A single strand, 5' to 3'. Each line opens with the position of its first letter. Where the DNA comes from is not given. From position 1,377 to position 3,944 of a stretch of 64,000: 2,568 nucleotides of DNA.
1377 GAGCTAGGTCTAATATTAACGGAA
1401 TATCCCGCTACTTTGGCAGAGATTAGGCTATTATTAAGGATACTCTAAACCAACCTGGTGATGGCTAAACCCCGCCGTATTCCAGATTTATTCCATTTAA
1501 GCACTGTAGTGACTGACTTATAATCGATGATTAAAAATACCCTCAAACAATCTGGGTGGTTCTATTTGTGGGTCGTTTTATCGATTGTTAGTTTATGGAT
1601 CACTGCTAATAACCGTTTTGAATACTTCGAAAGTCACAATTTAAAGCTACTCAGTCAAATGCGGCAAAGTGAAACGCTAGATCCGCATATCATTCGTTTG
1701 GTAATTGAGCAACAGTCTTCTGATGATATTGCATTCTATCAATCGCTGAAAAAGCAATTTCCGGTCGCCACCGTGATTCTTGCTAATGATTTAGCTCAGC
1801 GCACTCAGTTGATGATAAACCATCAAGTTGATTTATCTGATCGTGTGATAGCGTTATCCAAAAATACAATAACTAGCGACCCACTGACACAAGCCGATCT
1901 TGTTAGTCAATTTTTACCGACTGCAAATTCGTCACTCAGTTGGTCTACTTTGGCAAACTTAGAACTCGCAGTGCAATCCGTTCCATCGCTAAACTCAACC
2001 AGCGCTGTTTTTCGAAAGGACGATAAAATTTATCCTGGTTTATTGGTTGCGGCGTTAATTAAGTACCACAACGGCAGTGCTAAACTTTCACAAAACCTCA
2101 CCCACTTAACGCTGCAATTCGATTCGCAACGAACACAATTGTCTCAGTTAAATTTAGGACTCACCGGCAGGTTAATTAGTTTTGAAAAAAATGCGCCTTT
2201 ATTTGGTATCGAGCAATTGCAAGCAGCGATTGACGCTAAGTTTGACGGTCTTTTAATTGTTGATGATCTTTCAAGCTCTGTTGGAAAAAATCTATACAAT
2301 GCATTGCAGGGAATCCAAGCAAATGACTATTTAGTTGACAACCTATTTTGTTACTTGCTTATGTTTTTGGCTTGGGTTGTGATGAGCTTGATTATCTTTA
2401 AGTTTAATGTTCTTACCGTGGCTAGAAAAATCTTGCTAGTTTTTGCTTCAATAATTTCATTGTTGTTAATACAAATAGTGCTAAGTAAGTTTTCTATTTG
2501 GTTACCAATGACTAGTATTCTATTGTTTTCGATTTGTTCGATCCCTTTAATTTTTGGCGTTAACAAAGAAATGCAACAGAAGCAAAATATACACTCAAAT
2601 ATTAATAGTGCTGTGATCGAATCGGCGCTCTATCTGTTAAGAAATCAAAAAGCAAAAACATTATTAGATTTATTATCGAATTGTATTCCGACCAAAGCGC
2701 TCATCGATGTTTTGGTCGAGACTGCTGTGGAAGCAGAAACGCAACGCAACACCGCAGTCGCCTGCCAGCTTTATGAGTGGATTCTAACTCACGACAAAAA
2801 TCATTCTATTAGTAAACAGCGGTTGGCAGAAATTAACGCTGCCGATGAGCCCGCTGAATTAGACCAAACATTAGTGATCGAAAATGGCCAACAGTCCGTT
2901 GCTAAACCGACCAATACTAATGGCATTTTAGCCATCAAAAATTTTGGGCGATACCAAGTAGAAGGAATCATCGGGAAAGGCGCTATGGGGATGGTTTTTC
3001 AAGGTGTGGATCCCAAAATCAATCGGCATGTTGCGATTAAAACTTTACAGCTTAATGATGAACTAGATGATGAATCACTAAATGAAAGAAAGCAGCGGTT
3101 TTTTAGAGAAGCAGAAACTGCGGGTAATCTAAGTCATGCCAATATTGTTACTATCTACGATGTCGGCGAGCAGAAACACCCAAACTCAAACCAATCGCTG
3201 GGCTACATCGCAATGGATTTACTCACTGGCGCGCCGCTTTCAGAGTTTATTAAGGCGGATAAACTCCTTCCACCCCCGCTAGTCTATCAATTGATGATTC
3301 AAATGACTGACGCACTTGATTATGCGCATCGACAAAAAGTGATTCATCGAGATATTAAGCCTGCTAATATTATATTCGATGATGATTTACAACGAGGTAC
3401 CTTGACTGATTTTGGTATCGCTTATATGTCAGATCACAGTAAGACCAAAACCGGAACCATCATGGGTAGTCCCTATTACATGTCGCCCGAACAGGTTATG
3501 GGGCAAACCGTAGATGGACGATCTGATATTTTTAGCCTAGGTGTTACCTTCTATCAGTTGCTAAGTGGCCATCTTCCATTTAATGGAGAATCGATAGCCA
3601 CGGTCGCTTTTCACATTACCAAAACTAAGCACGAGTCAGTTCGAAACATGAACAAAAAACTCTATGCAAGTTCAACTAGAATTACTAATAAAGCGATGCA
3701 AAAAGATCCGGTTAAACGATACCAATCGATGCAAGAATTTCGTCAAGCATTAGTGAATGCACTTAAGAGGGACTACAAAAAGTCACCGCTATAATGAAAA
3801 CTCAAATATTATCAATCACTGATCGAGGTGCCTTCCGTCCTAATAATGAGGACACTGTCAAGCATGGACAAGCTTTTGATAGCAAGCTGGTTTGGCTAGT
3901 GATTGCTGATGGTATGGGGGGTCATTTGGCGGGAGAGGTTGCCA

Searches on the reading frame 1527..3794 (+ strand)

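Call 77: search_protein_families(library=pfam, proteins=[window:1527-3794:+], max_evalue=0.00001)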
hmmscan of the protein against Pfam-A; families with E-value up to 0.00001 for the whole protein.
window:1527-3794:+ (755 aa): 2 families
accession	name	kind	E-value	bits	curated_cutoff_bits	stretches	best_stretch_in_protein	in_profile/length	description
PF00069.31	Pkinase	-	3.5e-48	164.7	31.7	1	476-736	1-256/263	Protein kinase domain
PF07714.23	PK_Tyr_Ser-Thr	-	4e-29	102.1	23.1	1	480-732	5-249/258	Protein tyrosine and serine/threonine kinase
